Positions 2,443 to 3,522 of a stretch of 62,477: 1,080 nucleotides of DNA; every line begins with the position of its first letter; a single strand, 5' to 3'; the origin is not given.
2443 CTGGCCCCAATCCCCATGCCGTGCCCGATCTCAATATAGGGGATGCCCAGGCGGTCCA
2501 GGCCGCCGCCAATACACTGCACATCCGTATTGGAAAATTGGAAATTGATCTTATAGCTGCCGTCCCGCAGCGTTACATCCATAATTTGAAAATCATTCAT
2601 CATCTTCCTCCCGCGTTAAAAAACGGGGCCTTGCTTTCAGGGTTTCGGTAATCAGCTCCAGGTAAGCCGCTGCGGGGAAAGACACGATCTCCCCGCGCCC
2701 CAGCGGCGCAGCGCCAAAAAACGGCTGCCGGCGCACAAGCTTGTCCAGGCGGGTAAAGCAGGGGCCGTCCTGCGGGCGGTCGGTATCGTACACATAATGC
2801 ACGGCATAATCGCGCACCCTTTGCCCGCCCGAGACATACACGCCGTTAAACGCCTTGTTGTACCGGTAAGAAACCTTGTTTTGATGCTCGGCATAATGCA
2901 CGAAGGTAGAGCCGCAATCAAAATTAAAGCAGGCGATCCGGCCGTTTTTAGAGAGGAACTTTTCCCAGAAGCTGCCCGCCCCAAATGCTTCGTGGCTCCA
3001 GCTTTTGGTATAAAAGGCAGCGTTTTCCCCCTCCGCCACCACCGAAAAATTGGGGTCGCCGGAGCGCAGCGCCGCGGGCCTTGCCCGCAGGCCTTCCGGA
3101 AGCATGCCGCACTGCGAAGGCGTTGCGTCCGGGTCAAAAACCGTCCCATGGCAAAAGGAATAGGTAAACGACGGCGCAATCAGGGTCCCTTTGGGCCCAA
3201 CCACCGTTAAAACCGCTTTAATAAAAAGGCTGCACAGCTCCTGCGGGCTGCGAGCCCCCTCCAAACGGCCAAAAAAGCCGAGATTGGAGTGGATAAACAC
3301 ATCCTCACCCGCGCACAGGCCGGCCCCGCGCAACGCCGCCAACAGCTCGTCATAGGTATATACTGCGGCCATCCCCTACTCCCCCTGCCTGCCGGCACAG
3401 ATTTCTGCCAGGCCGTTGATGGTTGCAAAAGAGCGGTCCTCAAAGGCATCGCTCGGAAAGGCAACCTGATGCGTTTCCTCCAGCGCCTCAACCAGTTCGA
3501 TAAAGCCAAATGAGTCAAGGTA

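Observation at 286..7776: Carrier-protein-dependent acylation cassette embedded in a surface-glycan operon (candidate undescribed nucleotide-sugar tailoring pathway)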

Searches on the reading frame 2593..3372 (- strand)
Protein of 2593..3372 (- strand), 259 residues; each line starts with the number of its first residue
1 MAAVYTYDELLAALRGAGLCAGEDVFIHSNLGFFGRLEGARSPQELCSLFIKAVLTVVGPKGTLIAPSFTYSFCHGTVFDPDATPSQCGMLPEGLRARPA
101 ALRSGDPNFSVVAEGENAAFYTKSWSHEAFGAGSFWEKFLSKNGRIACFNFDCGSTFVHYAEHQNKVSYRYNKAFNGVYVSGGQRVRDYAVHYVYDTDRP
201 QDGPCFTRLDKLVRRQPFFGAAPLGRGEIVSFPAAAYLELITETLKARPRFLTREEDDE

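Call 3: search_protein_families(library=pfam, proteins=[window:2593-3372:-], max_evalue=0.01)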
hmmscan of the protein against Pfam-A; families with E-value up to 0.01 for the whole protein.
window:2593-3372:- (259 aa): 1 family
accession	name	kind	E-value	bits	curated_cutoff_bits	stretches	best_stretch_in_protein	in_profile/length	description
PF02522.19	Antibiotic_NAT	-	2.7e-28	99.6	25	1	27-245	2-231/232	Aminoglycoside 3-N-acetyltransferase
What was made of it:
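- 2593..3372 (-): AAC(3)-fold N-acyltransferase, proposed to move the acyl group from acyl-S-carrier to the sugar amine. PF02522 E 2.7e-28 (call 3).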

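Call 7: search_protein_families(library=ncbifam, proteins=[window:2593-3372:-], max_evalue=0.001)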
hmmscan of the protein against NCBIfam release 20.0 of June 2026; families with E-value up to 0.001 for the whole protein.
window:2593-3372:- (259 aa): 5 families
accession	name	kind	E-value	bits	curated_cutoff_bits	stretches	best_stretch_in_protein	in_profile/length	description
NF033082.0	AAC_3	equivalog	7.4e-19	68.1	270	1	6-169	2-179/262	aminoglycoside 3-N-acetyltransferase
NF033080.0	AAC_3_II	subfamily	3.4e-10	39.8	480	1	79-167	86-178/268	AAC(3)-II family aminoglycoside N-acetyltransferase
NF033612.0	AAC_3_VIa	exception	1.2e-08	34.6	675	1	5-186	20-215/298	aminoglycoside N-acetyltransferase AAC(3)-VIa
NF033180.1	AAC_3_VIII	exception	1.2e-07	31.3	560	1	87-186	109-211/286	aminoglycoside N-acetyltransferase AAC(3)-VIII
NF033081.0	AAC_3_IV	equivalog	3.4e-07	29.9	420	1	9-249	3-230/252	AAC(3)-IV family aminoglycoside N-acetyltransferase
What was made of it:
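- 2593..3372 (-): The AAC_3 equivalog scores only 68 bits against a cutoff of 270 (call 7).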

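Call 21: find_homologous_proteins(query=window:2593-3372:-, max_evalue=0.00001)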
Query window:2593-3372:- (259 aa): 191 proteins with E <= 0.00001 among 5455 candidates; the best 120 are listed.
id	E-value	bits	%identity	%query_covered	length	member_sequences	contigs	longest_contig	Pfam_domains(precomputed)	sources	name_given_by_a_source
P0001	9.9e-176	600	100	100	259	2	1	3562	PF02522.20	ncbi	-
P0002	3.2e-151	520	84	100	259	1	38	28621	PF02522.20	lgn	-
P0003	9.1e-131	453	73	100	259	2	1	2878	PF02522.20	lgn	-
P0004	2.2e-130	452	73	100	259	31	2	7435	PF02522.20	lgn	-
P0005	2.8e-128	445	73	100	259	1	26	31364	PF02522.20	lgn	-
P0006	3.1e-120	418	68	100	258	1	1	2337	PF02522.20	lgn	-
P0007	1.2e-108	380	64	98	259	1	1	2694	PF02522.20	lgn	-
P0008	3.4e-103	362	61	99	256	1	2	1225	PF02522.20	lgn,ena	-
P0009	4.3e-103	362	62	98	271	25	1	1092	PF02522.20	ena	-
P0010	9.1e-101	354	58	99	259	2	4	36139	PF02522.20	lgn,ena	-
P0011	2.7e-97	343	59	99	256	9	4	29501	PF02522.20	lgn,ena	-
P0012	1.7e-91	324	54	100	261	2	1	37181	PF02522.20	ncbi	-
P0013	2.6e-87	310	52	96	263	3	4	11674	PF02522.20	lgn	-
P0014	3.8e-85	303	50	96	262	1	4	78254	PF02522.20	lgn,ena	-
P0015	2.2e-84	301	51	96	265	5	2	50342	PF02522.20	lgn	-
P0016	4.4e-84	300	50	96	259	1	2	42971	PF02522.20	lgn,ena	-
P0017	5.2e-84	300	51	96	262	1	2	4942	PF02522.20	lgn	-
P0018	6.3e-84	299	52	96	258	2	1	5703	PF02522.20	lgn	-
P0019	1.9e-83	298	50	96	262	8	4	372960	PF02522.20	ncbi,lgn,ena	-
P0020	3.8e-83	297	49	96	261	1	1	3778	PF02522.20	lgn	-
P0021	3.9e-83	297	51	97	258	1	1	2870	PF02522.20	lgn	-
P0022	2.3e-82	294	51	95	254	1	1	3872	PF02522.20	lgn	-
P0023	8.4e-82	292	47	98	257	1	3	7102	PF02522.20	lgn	-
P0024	9.1e-82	292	50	98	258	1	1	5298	PF02522.20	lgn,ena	-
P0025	1.3e-81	292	51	98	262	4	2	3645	PF02522.20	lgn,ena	-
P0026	1.8e-81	291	51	99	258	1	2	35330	PF02522.20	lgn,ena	-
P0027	2.6e-81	291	50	98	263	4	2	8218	PF02522.20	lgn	-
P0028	6.5e-81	289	52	96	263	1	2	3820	PF02522.20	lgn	-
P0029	1.7e-80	288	51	96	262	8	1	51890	PF02522.20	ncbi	-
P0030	3.4e-80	287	52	98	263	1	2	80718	PF02522.20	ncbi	-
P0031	4.5e-80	287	49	97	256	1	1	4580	PF02522.20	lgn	-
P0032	4.9e-80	287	50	97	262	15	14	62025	PF02522.20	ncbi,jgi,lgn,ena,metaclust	metaclust:\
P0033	5.0e-80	286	49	96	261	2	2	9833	PF02522.20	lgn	-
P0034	6.1e-80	286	50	99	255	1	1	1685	PF02522.20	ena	-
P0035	6.4e-80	286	48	96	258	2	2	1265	PF02522.20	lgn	-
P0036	1.8e-79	285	53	96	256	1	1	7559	PF02522.20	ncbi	-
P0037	2.9e-79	284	50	99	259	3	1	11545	PF02522.20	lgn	-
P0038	4.2e-79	283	49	96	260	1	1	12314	PF02522.20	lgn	-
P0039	4.7e-79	283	48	99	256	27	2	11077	PF02522.20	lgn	-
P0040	1.8e-78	281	49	96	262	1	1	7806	PF02522.20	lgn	-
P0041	2.3e-78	281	47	96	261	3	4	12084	PF02522.20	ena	-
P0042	2.6e-78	281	51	96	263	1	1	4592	PF02522.20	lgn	-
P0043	4.3e-78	280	48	96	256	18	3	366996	PF02522.20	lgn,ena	-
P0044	4.5e-78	280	50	96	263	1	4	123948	PF02522.20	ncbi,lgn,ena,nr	ncbi:MAG: AAC(3) family N-acetyltransferase [Lachnospiraceae bacterium]|nr:AAC(3) family N-acetyltra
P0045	5.6e-78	280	48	98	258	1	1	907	PF02522.20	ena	-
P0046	5.8e-78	280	48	96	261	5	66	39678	PF02522.20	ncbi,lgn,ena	-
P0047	7.4e-78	279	51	97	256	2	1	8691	PF02522.20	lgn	-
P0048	1.0e-77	279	47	96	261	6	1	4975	PF02522.20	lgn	-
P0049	1.0e-77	279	47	97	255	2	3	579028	PF02522.20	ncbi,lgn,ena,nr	ncbi:MAG: AAC(3) family N-acetyltransferase [Lachnospiraceae bacterium]|nr:AAC(3) family N-acetyltra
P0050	1.2e-77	279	45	96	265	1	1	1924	PF02522.20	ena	-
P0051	1.3e-77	279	50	96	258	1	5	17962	PF02522.20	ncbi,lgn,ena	-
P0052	1.5e-77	278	48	98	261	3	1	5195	PF02522.20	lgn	-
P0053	1.6e-77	278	51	98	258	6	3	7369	PF02522.20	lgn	-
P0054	1.8e-77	278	49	99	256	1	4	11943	PF02522.20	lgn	-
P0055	2.4e-77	278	48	96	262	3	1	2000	PF02522.20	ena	-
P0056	2.6e-77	278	47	96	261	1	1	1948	PF02522.20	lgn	-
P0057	3.6e-77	277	49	97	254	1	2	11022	PF02522.20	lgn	-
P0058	4.2e-77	277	50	96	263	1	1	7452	PF02522.20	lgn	-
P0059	7.9e-77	276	49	98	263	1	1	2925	PF02522.20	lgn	-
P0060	1.4e-76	275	49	99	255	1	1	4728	PF02522.20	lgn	-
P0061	1.9e-76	275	49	98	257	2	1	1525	PF02522.20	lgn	-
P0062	2.2e-76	275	48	99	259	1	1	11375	PF02522.20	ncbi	-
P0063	3.1e-76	274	48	99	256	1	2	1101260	PF02522.20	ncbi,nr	ncbi:MAG: AAC(3) family N-acetyltransferase [Lachnospiraceae bacterium]|nr:AAC(3) family N-acetyltra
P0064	3.5e-76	274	48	98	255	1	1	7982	PF02522.20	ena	-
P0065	6.6e-76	273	51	98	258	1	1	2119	PF02522.20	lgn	-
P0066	8.6e-76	273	48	99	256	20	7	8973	PF02522.20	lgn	-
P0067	9.3e-76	273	48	100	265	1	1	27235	PF02522.20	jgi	-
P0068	9.8e-76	272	50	99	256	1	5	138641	PF02522.20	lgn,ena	-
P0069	1.0e-75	272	46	97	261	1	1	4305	PF02522.20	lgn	-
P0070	1.5e-75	272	50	98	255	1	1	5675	PF02522.20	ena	-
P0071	2.4e-75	271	48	98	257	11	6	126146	PF02522.20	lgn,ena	-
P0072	3.0e-75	271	51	96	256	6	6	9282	PF02522.20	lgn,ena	-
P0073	4.3e-75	270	47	99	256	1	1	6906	PF02522.20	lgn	-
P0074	5.1e-75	270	48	99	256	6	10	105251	PF02522.20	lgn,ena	-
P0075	5.6e-75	270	47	98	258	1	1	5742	PF02522.20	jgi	-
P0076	9.1e-75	269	46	99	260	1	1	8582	PF02522.20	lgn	-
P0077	1.3e-74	269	47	99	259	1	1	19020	PF02522.20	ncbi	-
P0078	1.9e-74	268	50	96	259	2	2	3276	PF02522.20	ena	-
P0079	2.0e-74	268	47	100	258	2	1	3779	PF02522.20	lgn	-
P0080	2.5e-74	268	50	98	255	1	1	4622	PF02522.20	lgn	-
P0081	2.6e-74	268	47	99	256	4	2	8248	PF02522.20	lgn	-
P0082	3.7e-74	267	49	98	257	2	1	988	PF02522.20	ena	-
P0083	5.7e-74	267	50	98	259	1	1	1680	PF02522.20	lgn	-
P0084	6.3e-74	267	48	97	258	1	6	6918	PF02522.20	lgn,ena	-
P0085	6.6e-74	266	48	98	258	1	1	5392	PF02522.20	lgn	-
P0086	9.4e-74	266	48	97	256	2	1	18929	PF02522.20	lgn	-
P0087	9.6e-74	266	47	99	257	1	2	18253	PF02522.20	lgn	-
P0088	1.5e-73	265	47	100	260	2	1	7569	PF02522.20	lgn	-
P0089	1.8e-73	265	48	96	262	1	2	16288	PF02522.20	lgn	-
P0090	2.0e-73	265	48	99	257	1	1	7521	PF02522.20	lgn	-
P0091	2.3e-73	265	48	98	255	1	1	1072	PF02522.20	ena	-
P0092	3.0e-73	264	49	96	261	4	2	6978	PF02522.20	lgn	-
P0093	3.3e-73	264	47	98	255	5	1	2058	PF02522.20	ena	-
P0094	5.3e-73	263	49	96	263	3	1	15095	PF02522.20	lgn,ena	-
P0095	8.4e-73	263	48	98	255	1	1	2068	PF02522.20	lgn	-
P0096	2.3e-72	261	49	96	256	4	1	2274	PF02522.20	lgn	-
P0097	2.5e-72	261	46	100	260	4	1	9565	PF02522.20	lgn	-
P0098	3.4e-72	261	48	99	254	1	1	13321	PF02522.20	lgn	-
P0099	4.1e-72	261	45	97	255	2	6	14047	PF02522.20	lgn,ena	-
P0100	4.6e-72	260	46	99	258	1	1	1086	PF02522.20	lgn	-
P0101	4.7e-72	260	47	99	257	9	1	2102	PF02522.20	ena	-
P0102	5.1e-72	260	46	99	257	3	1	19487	PF02522.20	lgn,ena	-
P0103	5.8e-72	260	48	99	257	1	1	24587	PF02522.20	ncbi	-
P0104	1.2e-71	259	45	99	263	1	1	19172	PF02522.20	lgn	-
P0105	1.6e-71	259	48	99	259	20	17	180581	PF02522.20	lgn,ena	-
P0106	1.8e-71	258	47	98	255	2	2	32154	PF02522.20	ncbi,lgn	-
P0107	1.9e-71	258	47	96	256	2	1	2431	PF02522.20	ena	-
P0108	2.3e-71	258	50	88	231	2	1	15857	PF02522.20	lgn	-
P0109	3.7e-71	257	48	97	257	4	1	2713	PF02522.20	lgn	-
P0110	3.9e-71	257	47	99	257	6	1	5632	PF02522.20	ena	-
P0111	4.2e-71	257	46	99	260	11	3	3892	PF02522.20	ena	-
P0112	4.8e-71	257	47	98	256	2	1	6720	PF02522.20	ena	-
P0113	6.8e-71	257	48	98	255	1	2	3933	PF02522.20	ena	-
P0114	7.2e-71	256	48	97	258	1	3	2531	PF02522.20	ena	-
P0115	8.7e-71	256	45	99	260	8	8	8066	PF02522.20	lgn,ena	-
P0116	8.9e-71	256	47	99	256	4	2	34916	PF02522.20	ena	-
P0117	2.7e-70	255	47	97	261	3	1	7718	PF02522.20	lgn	-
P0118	3.9e-70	254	46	96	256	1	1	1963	PF02522.20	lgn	-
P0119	4.5e-70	254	46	99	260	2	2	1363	PF02522.20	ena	-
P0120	5.3e-70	254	43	98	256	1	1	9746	PF02522.20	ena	-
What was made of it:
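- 2593..3372 (-): 191 homologue clusters (call 21).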

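Call 22: find_encoding_contigs(protein=P0002, flank=10000, max_places=3)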
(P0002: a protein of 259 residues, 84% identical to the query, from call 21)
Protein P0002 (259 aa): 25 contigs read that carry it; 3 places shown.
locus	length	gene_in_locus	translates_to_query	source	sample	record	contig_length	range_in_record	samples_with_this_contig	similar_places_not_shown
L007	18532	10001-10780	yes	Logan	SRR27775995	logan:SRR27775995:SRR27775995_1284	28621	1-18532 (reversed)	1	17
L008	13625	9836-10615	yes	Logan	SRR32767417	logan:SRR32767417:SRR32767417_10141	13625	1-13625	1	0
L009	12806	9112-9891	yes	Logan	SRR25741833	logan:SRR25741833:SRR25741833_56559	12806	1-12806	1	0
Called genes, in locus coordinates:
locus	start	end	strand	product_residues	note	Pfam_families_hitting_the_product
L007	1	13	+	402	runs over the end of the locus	PF00005:ABC_tran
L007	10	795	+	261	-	PF01061:ABC2_membrane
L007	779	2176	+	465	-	-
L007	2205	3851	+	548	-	-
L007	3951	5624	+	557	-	-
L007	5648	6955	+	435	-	PF16254:DUF4910, PF09940:DUF2172, PF16221:HTH_47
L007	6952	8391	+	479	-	PF00501:AMP-binding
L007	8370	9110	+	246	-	-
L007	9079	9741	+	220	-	PF04199:Cyclase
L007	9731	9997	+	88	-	PF00550:PP-binding (weak)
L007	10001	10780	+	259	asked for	PF02522:Antibiotic_NAT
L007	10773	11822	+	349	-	PF00682:HMGL-like, PF07836:DmpG_comm (weak)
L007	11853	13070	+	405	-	PF01041:DegT_DnrJ_EryC1, PF00155:Aminotran_1_2, PF01053:Cys_Met_Meta_PP (weak), PF00266:Aminotran_5 (weak), PF01212:Beta_elim_lyase (weak)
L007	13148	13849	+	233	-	PF02348:CTP_transf_3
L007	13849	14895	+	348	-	PF03102:NeuB, PF08666:SAF (weak)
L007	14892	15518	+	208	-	PF13302:Acetyltransf_3, PF13420:Acetyltransf_4, PF13523:Acetyltransf_8 (weak), PF00583:Acetyltransf_1, PF08445:FR47 (weak)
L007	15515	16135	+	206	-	PF00551:Formyl_trans_N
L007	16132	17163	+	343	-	-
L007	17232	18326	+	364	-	PF13450:NAD_binding_8, PF03275:GLF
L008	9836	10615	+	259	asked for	PF02522:Antibiotic_NAT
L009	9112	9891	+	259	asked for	PF02522:Antibiotic_NAT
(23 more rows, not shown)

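Call 23: find_encoding_contigs(protein=P0012, flank=10000, max_places=2)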
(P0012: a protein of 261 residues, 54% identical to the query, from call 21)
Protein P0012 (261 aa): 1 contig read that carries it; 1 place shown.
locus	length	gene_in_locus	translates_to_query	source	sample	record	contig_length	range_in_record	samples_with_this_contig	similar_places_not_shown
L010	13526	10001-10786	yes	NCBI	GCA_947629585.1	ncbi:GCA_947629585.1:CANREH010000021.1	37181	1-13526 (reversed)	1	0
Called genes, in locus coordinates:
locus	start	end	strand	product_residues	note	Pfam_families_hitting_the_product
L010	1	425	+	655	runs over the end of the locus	PF01973:MptE-like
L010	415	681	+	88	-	PF26154:DUF8042 (weak)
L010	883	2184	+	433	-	PF00669:Flagellin_N, PF00700:Flagellin_C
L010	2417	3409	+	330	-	PF01073:3Beta_HSD, PF01370:Epimerase, PF02719:Polysacc_synt_2, PF04321:RmlD_sub_bind, PF05368:NmrA, PF07993:NAD_binding_4 (weak), PF13460:NAD_binding_10, PF16363:GDP_Man_Dehyd, +1 more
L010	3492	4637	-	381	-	PF22674:C2185-like_N (weak), PF04991:LicD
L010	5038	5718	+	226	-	PF01209:Ubie_methyltran (weak), PF13489:Methyltransf_23, PF13847:Methyltransf_31, PF08241:Methyltransf_11, PF08242:Methyltransf_12 (weak), PF13649:Methyltransf_25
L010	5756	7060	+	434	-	PF16254:DUF4910, PF09940:DUF2172, PF16221:HTH_47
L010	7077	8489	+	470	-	PF00501:AMP-binding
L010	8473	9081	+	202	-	-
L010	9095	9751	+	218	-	PF04199:Cyclase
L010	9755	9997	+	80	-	-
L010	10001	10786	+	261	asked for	PF02522:Antibiotic_NAT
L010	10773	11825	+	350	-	PF00682:HMGL-like, PF07836:DmpG_comm (weak)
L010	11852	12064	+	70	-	PF02348:CTP_transf_3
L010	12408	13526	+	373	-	?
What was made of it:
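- L010 has flagellin + Maf (call 23).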

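Call 24: find_encoding_contigs(protein=P0063, flank=10000, max_places=2)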
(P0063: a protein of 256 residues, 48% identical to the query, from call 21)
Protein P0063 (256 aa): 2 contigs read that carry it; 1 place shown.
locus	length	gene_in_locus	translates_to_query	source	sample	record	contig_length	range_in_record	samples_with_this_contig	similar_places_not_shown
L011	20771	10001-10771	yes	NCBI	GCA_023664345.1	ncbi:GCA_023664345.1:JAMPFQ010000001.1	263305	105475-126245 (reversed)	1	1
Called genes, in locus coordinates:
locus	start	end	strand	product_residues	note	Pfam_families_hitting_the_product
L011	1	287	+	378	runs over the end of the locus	PF00155:Aminotran_1_2, PF01041:DegT_DnrJ_EryC1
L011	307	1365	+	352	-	PF00571:CBS (faint), PF00483:NTP_transferase, PF12804:NTP_transf_3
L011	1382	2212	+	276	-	PF00535:Glycos_transf_2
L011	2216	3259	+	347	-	PF03102:NeuB, PF08666:SAF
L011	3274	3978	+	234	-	PF02348:CTP_transf_3, PF12804:NTP_transf_3 (weak)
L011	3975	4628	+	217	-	PF17836:PglD_N, PF25084:LbH_EIF2B (weak), PF25087:GMPPB_C, PF00132:Hexapep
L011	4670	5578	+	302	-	PF00551:Formyl_trans_N, PF02911:Formyl_trans_C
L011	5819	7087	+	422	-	PF16254:DUF4910, PF09940:DUF2172, PF16221:HTH_47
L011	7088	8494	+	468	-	PF00501:AMP-binding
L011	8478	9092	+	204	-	-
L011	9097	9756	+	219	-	PF04199:Cyclase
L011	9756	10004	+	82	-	PF00550:PP-binding (faint)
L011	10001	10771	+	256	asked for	PF02522:Antibiotic_NAT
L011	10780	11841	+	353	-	PF00682:HMGL-like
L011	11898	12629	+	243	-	-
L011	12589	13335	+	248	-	PF03062:MBOAT, PF13813:MBOAT_2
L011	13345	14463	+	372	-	-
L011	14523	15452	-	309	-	-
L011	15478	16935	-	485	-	PF03062:MBOAT, PF13813:MBOAT_2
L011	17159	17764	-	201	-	PF00239:Resolvase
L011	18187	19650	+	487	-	-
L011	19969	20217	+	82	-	PF13560:HTH_31 (weak), PF01381:HTH_3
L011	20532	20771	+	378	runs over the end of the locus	-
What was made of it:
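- On Cj1295/CA_C2195-type NulO acyl-tailoring core (DUF4910 + ACP + AAC(3)-like): A Leg-like set in L011 (call 24).
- L011 has Leg-like genes (call 24).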

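Call 31: search_solved_structures(query=window:2593-3372:-, max_evalue=0.001)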
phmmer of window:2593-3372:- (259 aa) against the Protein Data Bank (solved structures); distinct sequences matched with E-value up to 0.001: 16.
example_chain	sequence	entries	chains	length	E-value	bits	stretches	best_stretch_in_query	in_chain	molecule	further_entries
6mb4_A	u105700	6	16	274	1.2e-10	44.2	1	77-167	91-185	Aac(3)-IIIb protein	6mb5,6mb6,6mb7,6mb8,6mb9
7lap_A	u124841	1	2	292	4.8e-10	42.3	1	6-164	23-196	Aminoglycoside N(3)-acetyltransferase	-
5ht0_A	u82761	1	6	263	2.7e-09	39.8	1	4-207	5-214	Aminoglycoside acetyltransferase HMB0005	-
6nti_A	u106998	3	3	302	2e-08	36.9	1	5-234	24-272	Aminoglycoside N(3)-acetyltransferase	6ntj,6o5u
6np1_A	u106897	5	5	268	2.3e-08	36.8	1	7-228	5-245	Aminoglycoside N(3)-acetyltransferase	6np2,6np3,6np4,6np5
3sma_A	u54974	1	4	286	5.1e-08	35.6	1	78-245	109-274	FrbF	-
6bbr_A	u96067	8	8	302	5.2e-08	35.6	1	5-234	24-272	AAC 3-VI protein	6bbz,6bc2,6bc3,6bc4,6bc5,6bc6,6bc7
6mn0_A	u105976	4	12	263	5.3e-08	35.6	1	4-208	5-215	Aminoglycoside N(3)-acetyltransferase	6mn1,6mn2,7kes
6mmz_A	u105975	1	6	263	7e-08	35.2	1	4-208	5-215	Aminoglycoside N(3)-acetyltransferase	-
7lao_A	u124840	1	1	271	5.5e-07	32.2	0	87-165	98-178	Aminoglycoside N(3)-acetyltransferase III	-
7q0q_A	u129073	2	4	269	3.4e-06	29.6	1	5-211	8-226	Aminoglycoside N(3)-acetyltransferase III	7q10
7mqk_A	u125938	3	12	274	3.7e-06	29.5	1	5-211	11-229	Aminoglycoside N(3)-acetyltransferase III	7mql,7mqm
7q1d_A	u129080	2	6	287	4.4e-06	29.3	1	5-211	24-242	Aminoglycoside N(3)-acetyltransferase III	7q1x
3e4f_A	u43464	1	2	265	0.0003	23.2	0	78-199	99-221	Aminoglycoside N3-acetyltransferase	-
3ijw_A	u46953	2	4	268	0.00032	23.2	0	78-199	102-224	Aminoglycoside N3-acetyltransferase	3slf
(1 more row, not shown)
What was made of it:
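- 2593..3372 (-): PDB AAC(3) enzymes and FrbF E 1e-10 to 5e-8 (call 31).
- The AAC(3) fold is a proven amine N-acyltransferase using a phosphopantetheine thioester donor (call 31).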

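Call 43: find_related_loci(query=A3, collection=genome_contigs, flank=10000)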
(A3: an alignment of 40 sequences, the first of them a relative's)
Query A3 (259 aa) in genome_contigs; peptide patterns used: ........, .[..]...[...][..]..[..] (x = any residue, [..] = any of these).
34 stretches matched a pattern; 19 encode a relative of the query (tblastn E <= 1e-3); 18 distinct loci.
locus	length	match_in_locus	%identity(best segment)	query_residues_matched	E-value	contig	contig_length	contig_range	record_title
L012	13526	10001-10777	53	1-259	1e-96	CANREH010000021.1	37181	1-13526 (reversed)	MAG: uncultured Lachnospiraceae bacterium isolate Lapin-024__bin69 genome assembly, contig: Lapin-024__NODE_1413_length_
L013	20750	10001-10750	47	5-254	4e-85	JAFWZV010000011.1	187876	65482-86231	MAG: Lachnospiraceae bacterium isolate RGIG6221 Sheep_Rectum-2__c385813, whole genome shotgun sequence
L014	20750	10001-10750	52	5-253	6e-85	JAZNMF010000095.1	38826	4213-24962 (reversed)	MAG: Acetatifactor sp. isolate T1900044664_TS20190130.MAGScoT_cleanbin_000012 SGB_1541_k141_1903283, whole genome shotgu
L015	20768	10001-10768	47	1-256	6e-84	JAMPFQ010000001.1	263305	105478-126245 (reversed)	MAG: Lachnospiraceae bacterium isolate NALB_7861_4 Scaffold_#1__SCF_001___263305_bp, whole genome shotgun sequence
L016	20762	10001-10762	50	2-254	5e-84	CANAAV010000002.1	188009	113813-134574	MAG TPA_asm: uncultured Flavonifractor sp. isolate SRR14629575_bin.32_metawrap_v1.3_MAG genome assembly, contig: NODE.25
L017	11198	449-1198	50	5-253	8e-83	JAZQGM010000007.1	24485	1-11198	MAG: Acetatifactor sp. isolate T1900044630_TS20190096.MAGScoT_cleanbin_000025 SGB_1025_k141_2067887, whole genome shotgu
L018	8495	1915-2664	50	5-253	1e-81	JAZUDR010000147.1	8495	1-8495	MAG: Candidatus Avigastranaerophilus sp. isolate T1900045308_TH20190078.MAGScoT_cleanbin_000020 SGB_6197_k141_2529275, w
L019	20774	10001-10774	47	1-258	9e-82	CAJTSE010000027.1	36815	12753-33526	MAG TPA_asm: uncultured Acetatifactor sp. isolate MGBC113460 genome assembly, contig: MGBC113460.27, whole genome shotgu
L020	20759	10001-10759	47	1-254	2e-80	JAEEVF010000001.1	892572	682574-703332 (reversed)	MAG: Acetatifactor sp. isolate Tb.RUG.447 NODE_1_length_892572_cov_6.870214, whole genome shotgun sequence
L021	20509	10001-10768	47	1-256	8e-81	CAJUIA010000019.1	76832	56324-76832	MAG TPA_asm: uncultured Acetatifactor sp. isolate MGBC141809 genome assembly, contig: MGBC141809.19, whole genome shotgu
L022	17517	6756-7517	48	1-256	3e-79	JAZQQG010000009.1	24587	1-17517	MAG: Lachnospiraceae bacterium isolate T1900045236_TH20190006.MAGScoT_cleanbin_000043 SGB_5477_k141_1810967, whole genom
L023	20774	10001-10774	46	1-258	2e-78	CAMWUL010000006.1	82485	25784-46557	MAG TPA_asm: uncultured Lachnospiraceae bacterium isolate SRR14411328_bin.17_metawrap_v1.3_MAG genome assembly, contig:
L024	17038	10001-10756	45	1-253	1e-72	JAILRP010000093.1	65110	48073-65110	MAG: Lachnospiraceae bacterium isolate RUI387 k141_551110_flag=0_multi=17.9974_len=65110, whole genome shotgun sequence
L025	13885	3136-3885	44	5-256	3e-70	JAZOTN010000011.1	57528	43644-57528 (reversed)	MAG: Lachnospiraceae bacterium isolate T1900045539_YK20190233.MAGScoT_cleanbin_000003 SGB_7786_k141_522078, whole genome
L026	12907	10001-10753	44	1-253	4e-67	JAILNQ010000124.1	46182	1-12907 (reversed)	MAG: Lachnospiraceae bacterium isolate RUI284 k141_2656160_flag=0_multi=15.1059_len=46182, whole genome shotgun sequence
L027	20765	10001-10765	49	1-254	9e-78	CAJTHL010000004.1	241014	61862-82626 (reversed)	Clostridia bacterium isolate C2 genome assembly, contig: MGBC000269.4, whole genome shotgun sequence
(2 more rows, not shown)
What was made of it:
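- Tried and rejected: I used the AAC(3) alignment A3 instead (call 43).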
